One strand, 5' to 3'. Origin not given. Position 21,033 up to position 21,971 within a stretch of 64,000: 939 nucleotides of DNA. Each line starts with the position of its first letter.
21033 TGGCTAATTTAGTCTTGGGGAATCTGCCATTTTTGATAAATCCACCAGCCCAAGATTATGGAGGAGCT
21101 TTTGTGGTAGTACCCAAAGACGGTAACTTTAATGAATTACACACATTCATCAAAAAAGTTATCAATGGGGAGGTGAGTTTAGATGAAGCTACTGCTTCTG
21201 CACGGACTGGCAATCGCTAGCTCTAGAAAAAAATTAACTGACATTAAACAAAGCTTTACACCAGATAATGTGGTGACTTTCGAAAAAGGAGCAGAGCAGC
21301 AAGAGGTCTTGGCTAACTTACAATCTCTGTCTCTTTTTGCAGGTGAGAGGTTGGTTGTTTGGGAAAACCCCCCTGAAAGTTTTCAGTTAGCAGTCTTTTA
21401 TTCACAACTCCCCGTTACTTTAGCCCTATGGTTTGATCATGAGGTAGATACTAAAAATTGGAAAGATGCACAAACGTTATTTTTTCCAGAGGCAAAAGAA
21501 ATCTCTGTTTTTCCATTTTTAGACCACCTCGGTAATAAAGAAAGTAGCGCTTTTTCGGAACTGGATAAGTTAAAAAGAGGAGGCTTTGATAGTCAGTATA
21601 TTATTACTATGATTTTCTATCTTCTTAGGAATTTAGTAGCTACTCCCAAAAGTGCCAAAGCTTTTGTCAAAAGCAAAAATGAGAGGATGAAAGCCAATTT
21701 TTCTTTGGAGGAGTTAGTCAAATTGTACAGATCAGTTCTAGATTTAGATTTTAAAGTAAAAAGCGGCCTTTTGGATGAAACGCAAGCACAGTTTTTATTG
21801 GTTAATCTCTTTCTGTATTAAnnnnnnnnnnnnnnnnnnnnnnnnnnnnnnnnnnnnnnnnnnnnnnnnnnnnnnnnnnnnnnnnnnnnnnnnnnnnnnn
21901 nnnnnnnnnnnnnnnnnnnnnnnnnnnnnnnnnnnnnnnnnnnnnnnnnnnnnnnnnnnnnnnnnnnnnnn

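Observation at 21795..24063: pilN-pilO operon continues into a 54-aa membrane peptide and an FN3 + type-I dockerin surface protein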

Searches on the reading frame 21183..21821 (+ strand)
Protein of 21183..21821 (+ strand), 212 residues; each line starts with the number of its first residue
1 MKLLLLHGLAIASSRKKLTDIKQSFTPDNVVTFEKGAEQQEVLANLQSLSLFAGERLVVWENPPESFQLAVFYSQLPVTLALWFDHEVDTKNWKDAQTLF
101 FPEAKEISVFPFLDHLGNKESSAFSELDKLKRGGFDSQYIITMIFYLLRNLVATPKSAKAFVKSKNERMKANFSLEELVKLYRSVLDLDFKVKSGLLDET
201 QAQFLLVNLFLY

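Call 3: search_protein_families(library=pfam, proteins=[window:21183-21821:+], max_evalue=1)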
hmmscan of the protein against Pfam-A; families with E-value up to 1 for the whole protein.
window:21183-21821:+ (212 aa): 3 families
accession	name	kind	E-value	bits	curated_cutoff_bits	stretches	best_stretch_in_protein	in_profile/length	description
PF06144.19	DNA_pol3_delta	-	0.00034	21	21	1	21-63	23-66/124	DNA polymerase III, delta subunit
PF21694.2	DNA_pol3_delta_C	-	0.00052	20.5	27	1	158-202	69-113/121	DNA polymerase III delta subunit, C-terminal domain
PF17620.7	ORF45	-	0.043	14.4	27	1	113-194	66-138/191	Family of unknown function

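Call 4: search_protein_families(library=ncbifam, proteins=[window:21183-21821:+], max_evalue=1)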
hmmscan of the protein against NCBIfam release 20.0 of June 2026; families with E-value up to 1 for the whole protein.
window:21183-21821:+ (212 aa): 1 family
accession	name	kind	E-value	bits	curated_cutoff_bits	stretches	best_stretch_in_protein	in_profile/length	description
TIGR01128.2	holA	equivalog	6.4e-12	45.4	80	2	102-202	192-308/316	DNA polymerase III subunit delta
